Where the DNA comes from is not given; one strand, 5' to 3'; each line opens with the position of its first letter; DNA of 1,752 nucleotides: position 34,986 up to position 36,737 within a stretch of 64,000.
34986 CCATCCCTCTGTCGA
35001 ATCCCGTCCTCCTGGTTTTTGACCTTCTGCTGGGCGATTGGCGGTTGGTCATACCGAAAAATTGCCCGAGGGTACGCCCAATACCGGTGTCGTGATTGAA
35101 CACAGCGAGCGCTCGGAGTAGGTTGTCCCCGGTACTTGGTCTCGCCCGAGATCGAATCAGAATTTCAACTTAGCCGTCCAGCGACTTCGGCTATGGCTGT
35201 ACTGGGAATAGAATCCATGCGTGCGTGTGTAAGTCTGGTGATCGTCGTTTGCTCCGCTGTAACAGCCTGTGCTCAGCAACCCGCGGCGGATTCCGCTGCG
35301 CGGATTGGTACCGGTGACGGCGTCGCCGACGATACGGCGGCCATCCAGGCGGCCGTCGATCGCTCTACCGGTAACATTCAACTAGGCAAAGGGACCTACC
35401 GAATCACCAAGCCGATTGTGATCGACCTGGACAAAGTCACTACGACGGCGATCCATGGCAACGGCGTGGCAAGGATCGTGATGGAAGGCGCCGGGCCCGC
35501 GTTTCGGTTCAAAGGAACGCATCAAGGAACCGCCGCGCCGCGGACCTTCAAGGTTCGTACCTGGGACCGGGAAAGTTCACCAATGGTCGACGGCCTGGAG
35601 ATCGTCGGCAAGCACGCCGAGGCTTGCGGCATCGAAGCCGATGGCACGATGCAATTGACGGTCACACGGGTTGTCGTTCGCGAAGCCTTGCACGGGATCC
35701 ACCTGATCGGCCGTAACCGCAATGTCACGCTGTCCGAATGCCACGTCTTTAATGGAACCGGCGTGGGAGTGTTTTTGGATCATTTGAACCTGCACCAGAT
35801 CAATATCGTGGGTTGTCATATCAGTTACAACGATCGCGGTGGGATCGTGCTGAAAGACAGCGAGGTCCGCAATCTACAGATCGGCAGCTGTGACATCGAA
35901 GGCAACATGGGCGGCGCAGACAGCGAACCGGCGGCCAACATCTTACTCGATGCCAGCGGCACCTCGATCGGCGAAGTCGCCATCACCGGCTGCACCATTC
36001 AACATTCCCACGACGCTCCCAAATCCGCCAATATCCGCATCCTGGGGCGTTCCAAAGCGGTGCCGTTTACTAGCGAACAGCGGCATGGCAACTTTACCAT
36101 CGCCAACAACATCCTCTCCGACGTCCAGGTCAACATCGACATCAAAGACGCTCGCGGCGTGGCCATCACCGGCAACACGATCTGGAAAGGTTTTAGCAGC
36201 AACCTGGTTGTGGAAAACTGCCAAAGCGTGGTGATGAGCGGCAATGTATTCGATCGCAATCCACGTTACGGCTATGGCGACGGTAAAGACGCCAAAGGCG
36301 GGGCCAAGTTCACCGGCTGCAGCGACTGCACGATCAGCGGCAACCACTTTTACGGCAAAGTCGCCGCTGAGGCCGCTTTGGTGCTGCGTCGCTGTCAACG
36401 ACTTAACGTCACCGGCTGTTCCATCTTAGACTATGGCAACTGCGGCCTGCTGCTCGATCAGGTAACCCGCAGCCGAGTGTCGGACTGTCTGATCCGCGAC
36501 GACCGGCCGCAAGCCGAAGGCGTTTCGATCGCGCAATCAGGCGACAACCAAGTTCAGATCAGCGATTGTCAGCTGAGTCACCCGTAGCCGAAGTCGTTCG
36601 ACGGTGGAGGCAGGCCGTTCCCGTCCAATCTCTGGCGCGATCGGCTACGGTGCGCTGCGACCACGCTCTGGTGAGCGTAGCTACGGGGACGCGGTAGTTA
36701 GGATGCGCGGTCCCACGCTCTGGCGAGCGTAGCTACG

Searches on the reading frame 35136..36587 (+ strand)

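Call 35: search_protein_families(library=pfam, proteins=[window:35136-36587:+], max_evalue=0.001)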
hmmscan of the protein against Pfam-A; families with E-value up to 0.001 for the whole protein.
window:35136-36587:+ (483 aa): 3 families
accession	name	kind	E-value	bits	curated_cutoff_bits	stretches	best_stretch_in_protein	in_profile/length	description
PF13229.12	Beta_helix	-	1e-25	90.7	25.9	3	387-481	46-135/158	Right handed beta helix region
PF05048.19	NosD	-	1.7e-16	60.7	23.6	2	317-473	24-164/212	Periplasmic copper-binding protein (NosD)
PF12708.12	Pect-lyase_RHGA_epim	-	1.6e-07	31.8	27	1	59-120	10-72/213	Rhamnogalacturonase A/epimerase, pectate lyase-like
